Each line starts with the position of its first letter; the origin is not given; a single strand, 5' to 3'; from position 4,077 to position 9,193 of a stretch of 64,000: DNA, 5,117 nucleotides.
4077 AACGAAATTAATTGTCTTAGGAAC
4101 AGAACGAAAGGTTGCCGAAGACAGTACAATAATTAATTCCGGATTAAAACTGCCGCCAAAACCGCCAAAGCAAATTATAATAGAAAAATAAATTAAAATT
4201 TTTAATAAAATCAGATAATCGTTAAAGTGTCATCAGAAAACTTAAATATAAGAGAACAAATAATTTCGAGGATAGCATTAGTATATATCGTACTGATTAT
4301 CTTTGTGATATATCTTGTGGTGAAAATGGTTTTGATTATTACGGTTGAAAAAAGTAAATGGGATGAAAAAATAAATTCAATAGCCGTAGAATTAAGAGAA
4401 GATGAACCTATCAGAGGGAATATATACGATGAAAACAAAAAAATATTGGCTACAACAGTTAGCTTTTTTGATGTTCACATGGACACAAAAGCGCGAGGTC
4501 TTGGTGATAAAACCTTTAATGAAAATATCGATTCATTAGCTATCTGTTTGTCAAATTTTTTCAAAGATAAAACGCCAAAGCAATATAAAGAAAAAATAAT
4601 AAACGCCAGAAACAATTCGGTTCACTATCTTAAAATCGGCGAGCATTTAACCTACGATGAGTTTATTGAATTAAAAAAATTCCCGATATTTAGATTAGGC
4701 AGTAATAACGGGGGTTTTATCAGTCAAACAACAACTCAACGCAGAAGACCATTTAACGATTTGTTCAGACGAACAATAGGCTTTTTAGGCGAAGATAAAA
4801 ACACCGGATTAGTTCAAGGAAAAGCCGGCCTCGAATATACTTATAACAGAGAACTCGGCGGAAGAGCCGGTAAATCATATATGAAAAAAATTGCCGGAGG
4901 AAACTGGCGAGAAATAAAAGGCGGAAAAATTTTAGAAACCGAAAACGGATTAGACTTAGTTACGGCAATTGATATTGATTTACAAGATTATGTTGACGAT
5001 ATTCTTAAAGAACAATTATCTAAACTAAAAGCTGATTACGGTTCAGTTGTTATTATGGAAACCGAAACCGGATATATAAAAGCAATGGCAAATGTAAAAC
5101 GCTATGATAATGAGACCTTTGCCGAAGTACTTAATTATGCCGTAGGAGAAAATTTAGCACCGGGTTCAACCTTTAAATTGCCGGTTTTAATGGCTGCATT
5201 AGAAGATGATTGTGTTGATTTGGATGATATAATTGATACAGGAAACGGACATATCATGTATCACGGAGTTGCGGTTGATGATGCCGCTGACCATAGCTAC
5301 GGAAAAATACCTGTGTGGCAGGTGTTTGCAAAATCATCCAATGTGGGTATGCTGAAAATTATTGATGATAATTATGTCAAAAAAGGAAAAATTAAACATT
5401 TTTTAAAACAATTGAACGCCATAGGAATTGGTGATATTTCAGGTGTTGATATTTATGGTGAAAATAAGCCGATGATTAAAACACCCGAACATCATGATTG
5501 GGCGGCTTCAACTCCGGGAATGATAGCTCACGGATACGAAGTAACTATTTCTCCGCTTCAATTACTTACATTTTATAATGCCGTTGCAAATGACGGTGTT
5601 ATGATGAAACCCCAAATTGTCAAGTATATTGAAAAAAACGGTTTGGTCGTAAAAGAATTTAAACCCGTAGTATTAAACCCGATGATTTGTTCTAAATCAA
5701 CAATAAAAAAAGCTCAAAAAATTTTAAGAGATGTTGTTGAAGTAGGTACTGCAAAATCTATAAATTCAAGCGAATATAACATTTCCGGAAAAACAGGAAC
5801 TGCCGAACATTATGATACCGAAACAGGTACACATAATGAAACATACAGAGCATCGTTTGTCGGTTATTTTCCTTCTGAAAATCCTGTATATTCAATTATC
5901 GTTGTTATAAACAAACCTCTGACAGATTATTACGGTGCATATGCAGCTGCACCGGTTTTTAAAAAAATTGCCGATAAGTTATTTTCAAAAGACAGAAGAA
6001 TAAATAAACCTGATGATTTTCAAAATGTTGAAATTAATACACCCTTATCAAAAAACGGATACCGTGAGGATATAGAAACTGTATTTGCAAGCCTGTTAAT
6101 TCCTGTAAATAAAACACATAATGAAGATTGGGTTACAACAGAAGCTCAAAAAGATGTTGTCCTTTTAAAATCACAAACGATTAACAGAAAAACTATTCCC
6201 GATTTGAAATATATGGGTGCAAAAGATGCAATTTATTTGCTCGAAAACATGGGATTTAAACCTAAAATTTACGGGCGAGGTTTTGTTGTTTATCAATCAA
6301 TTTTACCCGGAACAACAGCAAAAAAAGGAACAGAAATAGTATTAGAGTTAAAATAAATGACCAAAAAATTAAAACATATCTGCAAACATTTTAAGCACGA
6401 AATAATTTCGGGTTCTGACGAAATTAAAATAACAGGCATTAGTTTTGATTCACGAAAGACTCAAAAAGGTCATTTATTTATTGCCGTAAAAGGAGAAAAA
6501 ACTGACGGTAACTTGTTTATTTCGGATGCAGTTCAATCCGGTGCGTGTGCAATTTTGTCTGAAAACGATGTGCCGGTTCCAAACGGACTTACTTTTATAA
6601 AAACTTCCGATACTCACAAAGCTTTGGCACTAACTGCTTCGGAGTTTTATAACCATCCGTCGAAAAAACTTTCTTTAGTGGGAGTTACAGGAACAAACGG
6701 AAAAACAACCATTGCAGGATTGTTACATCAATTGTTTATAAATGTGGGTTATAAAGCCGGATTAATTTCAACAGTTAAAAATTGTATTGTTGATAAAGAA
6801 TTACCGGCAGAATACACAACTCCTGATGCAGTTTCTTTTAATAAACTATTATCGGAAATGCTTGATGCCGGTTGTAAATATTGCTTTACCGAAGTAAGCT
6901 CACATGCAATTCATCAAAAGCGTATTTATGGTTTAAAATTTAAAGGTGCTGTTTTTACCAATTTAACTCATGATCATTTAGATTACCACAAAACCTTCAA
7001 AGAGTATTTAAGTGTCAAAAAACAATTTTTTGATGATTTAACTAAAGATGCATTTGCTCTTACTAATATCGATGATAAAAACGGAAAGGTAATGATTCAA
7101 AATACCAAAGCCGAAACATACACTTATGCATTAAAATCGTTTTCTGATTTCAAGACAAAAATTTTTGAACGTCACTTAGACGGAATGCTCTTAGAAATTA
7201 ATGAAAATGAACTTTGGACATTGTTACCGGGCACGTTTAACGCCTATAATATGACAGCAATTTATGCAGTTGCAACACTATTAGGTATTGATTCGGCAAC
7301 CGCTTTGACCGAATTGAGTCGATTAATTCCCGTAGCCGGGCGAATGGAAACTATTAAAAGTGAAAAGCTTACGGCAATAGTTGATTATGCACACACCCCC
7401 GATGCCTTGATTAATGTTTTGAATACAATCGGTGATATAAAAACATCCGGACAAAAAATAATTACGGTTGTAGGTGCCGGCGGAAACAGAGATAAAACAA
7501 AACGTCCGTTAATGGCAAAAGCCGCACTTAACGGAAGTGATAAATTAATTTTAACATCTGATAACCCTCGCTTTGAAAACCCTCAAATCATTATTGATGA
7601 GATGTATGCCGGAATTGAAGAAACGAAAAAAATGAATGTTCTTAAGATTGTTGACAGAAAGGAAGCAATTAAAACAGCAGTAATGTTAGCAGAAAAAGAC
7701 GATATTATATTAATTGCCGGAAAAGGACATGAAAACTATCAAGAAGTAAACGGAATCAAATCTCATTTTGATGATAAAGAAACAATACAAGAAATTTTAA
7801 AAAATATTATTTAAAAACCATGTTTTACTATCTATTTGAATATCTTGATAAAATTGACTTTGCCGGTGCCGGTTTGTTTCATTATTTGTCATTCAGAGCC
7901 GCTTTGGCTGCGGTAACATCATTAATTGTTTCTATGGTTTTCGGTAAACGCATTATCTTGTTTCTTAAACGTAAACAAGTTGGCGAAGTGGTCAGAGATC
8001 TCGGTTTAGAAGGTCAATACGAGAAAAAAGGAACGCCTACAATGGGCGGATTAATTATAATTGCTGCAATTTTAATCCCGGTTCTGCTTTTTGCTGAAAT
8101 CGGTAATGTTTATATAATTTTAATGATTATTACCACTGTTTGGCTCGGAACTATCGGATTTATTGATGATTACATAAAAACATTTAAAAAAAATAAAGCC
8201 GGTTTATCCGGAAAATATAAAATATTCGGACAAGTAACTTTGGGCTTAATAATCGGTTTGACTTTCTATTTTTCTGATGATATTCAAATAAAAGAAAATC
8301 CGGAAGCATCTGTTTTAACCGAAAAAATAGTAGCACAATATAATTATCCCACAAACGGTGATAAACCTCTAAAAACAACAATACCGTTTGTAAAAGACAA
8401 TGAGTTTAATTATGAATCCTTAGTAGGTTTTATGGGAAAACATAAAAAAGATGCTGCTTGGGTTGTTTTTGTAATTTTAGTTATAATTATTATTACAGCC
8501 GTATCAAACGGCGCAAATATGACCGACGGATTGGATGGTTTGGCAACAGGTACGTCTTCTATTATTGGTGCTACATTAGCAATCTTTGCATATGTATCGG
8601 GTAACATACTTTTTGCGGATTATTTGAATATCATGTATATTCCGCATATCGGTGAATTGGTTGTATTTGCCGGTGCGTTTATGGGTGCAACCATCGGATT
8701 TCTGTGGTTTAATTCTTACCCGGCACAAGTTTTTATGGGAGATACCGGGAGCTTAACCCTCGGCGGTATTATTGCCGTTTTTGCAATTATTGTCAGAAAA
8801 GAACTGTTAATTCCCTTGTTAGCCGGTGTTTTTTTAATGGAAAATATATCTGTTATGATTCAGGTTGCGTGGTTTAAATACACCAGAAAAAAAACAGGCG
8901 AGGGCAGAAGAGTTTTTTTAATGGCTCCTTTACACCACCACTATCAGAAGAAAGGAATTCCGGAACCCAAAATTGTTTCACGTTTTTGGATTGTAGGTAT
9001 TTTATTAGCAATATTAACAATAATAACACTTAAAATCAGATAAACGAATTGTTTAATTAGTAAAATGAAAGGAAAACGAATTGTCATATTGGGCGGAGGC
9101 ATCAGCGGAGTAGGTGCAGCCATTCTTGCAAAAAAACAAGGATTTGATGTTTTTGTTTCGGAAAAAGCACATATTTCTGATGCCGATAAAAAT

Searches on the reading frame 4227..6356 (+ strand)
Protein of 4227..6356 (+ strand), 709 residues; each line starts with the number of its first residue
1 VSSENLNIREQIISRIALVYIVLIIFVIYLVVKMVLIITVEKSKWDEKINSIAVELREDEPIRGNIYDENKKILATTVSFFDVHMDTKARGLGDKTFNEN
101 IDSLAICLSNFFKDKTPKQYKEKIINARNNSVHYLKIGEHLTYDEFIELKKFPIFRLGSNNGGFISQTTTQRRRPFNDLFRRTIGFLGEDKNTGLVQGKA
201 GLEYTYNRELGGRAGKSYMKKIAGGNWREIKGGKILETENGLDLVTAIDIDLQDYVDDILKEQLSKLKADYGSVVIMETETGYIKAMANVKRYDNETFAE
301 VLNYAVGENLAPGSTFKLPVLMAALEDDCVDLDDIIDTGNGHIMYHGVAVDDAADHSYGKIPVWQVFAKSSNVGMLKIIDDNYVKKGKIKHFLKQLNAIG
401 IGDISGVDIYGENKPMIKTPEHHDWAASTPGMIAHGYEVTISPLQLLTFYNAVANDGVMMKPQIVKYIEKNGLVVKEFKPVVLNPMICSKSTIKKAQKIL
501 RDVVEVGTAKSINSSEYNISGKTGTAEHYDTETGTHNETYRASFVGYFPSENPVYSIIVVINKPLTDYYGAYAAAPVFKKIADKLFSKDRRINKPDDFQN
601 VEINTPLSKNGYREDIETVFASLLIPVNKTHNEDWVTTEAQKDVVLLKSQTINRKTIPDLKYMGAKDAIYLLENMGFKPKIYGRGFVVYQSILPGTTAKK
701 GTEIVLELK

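Call 69: search_protein_families(library=pfam, max_evalue=1e-12, proteins=[window:4227-6356:+])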
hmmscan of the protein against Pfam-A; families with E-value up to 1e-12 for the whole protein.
window:4227-6356:+ (709 aa): 2 families
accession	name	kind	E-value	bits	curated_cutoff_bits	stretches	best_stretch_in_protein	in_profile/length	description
PF00905.27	Transpeptidase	-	1.6e-59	202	22.1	1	272-582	1-298/299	Penicillin binding protein transpeptidase domain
PF03717.20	PBP_dimer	-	7.4e-16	59.5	24.4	1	60-226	3-174/180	Penicillin-binding Protein dimerisation domain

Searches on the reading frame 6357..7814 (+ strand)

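Call 69: search_protein_families(library=pfam, max_evalue=1e-12, proteins=[window:6357-7814:+])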
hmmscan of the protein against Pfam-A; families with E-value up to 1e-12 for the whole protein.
window:6357-7814:+ (485 aa): 2 families
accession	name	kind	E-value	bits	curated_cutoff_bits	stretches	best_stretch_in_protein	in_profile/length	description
PF08245.18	Mur_ligase_M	-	8.8e-47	160.1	24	1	110-305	1-199/200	Mur ligase middle domain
PF02875.26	Mur_ligase_C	-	1.4e-30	107.2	28.4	1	328-457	1-127/127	Mur ligase, glutamate ligase domain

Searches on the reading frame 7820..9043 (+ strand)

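Call 69: search_protein_families(library=pfam, max_evalue=1e-12, proteins=[window:7820-9043:+])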
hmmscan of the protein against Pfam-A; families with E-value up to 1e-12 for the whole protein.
window:7820-9043:+ (407 aa): 1 family
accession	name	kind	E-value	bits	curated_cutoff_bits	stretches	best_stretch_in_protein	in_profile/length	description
PF00953.26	Glycos_transf_4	-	6.4e-29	101.4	27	1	196-325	45-159/160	Glycosyl transferase family 4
